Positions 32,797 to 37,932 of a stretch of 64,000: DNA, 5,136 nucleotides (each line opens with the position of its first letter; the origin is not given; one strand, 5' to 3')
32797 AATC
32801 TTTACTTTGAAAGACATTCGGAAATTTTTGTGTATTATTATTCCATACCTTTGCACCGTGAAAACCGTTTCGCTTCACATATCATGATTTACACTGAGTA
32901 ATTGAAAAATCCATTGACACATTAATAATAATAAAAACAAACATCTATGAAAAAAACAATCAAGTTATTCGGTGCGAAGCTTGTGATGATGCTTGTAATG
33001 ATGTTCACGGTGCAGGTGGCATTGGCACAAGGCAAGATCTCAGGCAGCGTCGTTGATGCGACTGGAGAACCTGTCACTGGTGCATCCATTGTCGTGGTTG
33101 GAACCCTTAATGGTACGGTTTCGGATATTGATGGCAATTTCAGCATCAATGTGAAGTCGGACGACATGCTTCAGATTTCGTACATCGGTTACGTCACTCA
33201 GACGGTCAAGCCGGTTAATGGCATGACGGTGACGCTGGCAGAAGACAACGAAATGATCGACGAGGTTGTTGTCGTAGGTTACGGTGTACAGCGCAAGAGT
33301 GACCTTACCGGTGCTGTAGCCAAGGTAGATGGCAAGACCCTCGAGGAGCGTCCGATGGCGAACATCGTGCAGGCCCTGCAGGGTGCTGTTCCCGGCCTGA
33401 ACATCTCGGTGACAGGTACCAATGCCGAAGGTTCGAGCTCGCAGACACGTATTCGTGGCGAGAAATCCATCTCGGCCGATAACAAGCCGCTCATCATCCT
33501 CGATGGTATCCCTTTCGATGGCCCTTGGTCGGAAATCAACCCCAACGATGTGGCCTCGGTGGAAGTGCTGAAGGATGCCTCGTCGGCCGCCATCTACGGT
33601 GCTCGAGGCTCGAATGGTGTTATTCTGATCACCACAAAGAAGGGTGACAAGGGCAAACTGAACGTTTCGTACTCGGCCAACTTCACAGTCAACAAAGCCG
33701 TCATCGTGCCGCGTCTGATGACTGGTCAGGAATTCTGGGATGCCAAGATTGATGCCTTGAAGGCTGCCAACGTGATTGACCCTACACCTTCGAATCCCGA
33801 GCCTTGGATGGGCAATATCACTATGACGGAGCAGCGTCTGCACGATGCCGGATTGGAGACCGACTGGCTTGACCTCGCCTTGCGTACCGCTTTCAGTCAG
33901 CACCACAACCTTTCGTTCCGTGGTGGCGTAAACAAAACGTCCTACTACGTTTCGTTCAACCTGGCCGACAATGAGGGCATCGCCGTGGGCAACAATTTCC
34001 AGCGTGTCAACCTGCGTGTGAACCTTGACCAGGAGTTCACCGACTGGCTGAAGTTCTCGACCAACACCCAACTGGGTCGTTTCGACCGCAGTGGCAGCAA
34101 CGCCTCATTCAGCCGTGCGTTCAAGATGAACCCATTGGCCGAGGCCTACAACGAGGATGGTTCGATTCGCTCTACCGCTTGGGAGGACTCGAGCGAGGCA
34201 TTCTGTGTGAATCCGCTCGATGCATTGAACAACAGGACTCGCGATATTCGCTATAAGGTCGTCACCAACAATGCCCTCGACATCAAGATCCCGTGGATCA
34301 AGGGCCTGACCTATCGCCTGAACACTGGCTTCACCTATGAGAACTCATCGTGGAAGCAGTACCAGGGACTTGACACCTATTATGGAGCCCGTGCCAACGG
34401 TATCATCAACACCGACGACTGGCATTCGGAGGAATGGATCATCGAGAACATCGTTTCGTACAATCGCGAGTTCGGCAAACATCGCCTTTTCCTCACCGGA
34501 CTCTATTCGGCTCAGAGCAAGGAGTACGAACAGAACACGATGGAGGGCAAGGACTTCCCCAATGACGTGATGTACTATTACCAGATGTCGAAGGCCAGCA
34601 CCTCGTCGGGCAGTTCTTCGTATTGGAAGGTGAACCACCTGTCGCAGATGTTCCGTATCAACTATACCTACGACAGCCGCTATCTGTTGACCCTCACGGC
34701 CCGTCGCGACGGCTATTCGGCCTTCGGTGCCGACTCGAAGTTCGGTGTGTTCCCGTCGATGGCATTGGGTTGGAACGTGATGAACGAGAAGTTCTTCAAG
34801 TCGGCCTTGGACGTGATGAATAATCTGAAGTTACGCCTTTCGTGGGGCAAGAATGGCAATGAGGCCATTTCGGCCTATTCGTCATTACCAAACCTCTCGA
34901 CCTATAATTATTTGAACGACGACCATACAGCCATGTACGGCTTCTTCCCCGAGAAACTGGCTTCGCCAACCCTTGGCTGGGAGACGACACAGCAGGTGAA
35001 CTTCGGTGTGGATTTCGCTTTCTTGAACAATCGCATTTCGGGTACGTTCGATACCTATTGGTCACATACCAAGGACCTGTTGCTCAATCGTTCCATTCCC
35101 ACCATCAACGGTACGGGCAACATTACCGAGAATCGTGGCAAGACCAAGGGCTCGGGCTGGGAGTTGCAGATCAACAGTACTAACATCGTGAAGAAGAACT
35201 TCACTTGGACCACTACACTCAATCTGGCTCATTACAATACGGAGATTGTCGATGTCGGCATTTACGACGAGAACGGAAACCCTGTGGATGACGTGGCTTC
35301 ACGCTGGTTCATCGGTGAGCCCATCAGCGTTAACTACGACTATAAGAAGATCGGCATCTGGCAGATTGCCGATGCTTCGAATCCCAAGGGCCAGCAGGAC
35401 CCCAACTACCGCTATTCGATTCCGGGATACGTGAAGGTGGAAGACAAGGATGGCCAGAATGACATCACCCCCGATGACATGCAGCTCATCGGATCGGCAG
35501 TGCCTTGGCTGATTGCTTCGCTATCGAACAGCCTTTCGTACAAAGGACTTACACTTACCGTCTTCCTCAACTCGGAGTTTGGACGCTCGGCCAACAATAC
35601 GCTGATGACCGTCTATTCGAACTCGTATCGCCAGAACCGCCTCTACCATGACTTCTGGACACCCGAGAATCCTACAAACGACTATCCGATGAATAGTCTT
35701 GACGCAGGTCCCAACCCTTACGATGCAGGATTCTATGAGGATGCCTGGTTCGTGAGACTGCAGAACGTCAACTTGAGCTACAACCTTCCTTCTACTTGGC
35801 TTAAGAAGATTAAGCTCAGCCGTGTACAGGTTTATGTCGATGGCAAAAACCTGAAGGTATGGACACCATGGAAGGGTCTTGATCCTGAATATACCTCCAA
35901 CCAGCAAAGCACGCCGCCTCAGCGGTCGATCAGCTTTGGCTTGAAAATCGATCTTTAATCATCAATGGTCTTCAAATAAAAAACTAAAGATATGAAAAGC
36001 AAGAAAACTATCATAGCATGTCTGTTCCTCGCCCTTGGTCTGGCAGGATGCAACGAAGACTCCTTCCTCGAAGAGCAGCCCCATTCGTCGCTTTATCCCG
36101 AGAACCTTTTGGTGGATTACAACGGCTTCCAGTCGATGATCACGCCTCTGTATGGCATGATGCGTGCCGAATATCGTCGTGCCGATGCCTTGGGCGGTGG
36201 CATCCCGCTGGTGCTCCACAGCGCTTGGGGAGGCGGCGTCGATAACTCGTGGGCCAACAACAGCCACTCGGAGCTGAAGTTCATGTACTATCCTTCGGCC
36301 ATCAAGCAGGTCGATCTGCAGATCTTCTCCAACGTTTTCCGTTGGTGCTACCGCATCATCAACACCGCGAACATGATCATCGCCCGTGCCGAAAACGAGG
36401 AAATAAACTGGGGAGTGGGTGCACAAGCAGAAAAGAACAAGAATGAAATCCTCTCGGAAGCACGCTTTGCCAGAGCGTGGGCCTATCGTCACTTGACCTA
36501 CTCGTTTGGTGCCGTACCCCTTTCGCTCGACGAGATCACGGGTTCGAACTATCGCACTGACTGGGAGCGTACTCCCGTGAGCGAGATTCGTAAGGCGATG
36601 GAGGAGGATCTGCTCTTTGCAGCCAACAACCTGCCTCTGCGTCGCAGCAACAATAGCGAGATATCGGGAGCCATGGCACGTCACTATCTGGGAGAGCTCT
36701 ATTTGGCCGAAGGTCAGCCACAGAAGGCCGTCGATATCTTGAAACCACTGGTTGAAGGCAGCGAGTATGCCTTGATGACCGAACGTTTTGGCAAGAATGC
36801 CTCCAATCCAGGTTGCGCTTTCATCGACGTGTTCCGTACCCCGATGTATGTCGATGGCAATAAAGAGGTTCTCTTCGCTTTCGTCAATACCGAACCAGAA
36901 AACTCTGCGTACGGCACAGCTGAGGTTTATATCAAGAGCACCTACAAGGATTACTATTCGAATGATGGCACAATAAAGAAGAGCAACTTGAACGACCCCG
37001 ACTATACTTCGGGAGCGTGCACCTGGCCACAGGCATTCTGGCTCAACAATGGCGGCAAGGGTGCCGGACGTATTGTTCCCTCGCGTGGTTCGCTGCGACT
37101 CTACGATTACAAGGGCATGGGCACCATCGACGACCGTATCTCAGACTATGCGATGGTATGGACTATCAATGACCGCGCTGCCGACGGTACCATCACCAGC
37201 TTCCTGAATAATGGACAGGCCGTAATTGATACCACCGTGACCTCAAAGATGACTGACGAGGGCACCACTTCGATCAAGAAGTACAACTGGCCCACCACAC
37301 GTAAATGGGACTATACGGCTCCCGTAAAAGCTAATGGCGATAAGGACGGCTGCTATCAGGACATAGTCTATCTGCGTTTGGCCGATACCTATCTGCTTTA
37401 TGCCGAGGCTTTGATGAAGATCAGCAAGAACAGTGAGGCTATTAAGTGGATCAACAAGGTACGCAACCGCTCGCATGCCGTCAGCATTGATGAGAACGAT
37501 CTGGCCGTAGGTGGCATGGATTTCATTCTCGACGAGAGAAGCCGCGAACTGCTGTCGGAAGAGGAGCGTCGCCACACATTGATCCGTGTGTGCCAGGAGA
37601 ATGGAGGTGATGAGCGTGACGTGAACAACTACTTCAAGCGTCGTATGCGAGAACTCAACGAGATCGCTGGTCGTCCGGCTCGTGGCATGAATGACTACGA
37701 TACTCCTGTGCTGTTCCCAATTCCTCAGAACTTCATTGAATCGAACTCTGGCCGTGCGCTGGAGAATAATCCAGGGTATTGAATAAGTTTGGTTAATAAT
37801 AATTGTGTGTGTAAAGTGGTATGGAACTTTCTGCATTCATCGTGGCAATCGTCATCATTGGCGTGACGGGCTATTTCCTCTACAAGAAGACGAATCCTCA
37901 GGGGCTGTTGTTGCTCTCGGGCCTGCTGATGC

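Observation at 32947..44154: CAZyme-free SusC/SusD operon with DcuC-type carrier, isoaspartyl dipeptidase and esterase-M14 fusion: candidate beta-aspartyl / isopeptide polymer utilisation locus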

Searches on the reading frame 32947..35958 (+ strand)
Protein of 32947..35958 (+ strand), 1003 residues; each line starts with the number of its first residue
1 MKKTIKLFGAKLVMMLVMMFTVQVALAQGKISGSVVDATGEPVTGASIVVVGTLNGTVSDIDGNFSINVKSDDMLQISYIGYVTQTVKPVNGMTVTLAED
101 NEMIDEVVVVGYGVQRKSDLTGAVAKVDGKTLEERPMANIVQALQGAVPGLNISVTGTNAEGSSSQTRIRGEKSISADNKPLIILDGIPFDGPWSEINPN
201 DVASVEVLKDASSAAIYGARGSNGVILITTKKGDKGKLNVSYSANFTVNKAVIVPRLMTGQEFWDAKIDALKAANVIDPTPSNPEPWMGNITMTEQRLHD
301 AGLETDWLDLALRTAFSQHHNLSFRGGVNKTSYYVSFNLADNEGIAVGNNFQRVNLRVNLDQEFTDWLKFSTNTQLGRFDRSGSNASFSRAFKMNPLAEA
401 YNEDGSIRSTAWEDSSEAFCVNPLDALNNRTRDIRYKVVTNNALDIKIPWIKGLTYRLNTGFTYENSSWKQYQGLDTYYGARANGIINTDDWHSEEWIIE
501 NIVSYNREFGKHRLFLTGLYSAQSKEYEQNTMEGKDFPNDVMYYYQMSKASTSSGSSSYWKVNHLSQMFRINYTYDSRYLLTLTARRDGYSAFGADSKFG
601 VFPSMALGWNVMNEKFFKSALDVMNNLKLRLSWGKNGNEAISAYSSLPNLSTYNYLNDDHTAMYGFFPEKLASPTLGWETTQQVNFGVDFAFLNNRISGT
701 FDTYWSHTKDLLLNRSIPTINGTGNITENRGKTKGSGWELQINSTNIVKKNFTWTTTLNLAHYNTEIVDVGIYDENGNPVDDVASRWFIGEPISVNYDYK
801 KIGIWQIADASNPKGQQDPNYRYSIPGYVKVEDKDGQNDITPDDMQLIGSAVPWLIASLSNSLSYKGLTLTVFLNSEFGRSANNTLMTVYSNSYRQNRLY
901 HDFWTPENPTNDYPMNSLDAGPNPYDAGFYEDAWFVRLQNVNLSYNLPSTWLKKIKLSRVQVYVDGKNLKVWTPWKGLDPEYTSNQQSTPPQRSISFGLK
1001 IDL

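Call 3: search_protein_families(library=pfam, proteins=[window:32947-35958:+])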
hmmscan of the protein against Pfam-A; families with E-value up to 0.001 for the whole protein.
window:32947-35958:+ (1003 aa): 3 families
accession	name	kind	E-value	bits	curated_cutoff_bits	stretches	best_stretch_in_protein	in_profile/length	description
PF07715.20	Plug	-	7.1e-20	71.9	23.9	1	117-225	2-107/107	TonB-dependent Receptor Plug Domain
PF13715.12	CarbopepD_reg_2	-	1.4e-15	57.5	32.2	1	31-109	1-88/88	CarboxypepD_reg-like domain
PF13620.12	CarboxypepD_reg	-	8.4e-11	42.5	32.3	1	31-90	2-67/82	Carboxypeptidase regulatory-like domain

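Call 4: search_protein_families(library=ncbifam, proteins=[window:32947-35958:+])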
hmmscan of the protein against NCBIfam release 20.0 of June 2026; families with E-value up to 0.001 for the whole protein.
window:32947-35958:+ (1003 aa): 2 families
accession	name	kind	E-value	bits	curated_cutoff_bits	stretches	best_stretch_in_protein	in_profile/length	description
TIGR04056.1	OMP_RagA_SusC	subfamily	1e-261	871.4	368.25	1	30-1002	2-980/981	SusC/RagA family TonB-linked outer membrane protein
TIGR04057.1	SusC_RagA_signa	signature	1.9e-16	59.5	46.2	1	201-231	1-31/31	SusC/RagA subfamily TonB-dependent outer membrane receptor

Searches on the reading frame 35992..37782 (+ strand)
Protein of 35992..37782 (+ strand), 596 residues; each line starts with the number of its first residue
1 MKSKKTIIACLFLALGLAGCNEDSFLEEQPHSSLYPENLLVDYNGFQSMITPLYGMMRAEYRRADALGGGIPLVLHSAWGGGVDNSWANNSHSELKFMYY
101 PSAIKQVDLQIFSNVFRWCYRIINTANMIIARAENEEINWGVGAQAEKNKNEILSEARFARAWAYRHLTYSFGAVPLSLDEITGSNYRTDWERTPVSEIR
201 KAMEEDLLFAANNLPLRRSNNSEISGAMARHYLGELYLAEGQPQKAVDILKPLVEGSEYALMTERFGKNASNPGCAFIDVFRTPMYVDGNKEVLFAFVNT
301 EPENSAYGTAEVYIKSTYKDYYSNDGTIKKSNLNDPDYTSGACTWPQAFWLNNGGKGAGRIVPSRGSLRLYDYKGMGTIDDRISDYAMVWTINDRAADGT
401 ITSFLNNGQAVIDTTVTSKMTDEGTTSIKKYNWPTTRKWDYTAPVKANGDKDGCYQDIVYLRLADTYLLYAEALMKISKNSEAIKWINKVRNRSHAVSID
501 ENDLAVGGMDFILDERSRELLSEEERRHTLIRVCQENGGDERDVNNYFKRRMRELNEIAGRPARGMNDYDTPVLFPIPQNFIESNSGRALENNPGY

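Call 3: search_protein_families(library=pfam, proteins=[window:35992-37782:+])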
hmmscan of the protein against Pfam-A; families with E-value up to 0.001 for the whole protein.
window:35992-37782:+ (596 aa): 2 families
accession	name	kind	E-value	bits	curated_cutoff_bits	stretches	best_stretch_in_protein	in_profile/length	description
PF07980.17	SusD_RagB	-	3.7e-29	102.7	23.1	1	291-596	1-297/297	SusD family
PF14322.12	SusD-like_3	-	1.2e-09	39.1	27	1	94-218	64-169/191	Starch-binding associating with outer membrane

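Call 4: search_protein_families(library=ncbifam, proteins=[window:35992-37782:+])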
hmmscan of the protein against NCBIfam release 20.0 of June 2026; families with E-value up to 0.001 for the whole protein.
window:35992-37782:+ (596 aa): 2 families
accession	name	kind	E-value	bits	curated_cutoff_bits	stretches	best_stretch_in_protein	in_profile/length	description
NF033071.0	SusD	exception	3.9e-12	45.2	725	1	442-533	423-510/558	starch-binding outer membrane lipoprotein SusD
NF033072.0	NanU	exception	3.5e-08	33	425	1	110-204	98-185/521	SusD family outer membrane lipoprotein NanU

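Call 51: search_solved_structures(query=window:35992-37782:+, max_evalue=0.001)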
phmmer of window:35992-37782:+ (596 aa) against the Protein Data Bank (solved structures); distinct sequences matched with E-value up to 0.001: 13.
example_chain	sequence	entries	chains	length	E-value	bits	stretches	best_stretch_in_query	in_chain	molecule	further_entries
3jys_A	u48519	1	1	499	2.2e-09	39.4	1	457-533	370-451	SusD superfamily protein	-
7nek_A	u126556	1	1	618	4.7e-09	38.4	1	26-241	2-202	RagB SusD domain containing protein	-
3hdx_A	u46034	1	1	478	1.9e-08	36.3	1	456-532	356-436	SusD superfamily protein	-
3ihv_A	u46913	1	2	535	2.3e-07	32.8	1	408-532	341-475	SusD homolog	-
3kez_A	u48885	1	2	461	1.3e-06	30.2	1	457-596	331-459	Putative sugar binding protein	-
3jq1_A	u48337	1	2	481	1.4e-06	30.2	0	117-269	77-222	SusD superfamily protein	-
6gcz_A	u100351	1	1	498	3.3e-06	29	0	154-252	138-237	Starch-binding associating with outer membrane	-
4l7t_A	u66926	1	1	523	2.2e-05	26.2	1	116-212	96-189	NanU sialic acid binding protein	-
4y6c_A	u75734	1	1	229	6.4e-05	24.7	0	218-265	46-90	ANSERINA PUTATIVE KINESIN LIGHT chain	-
9rx3_A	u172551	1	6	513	0.00011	23.9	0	108-187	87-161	Putative outer membrane starch-binding protein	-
9sje_B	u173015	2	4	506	0.00019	23.2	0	143-227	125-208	SusD homolog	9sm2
9sjj_A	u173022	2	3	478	0.00027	22.7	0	144-227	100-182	SusD homolog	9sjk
3myv_A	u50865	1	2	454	0.00029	22.5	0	459-532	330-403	SusD superfamily protein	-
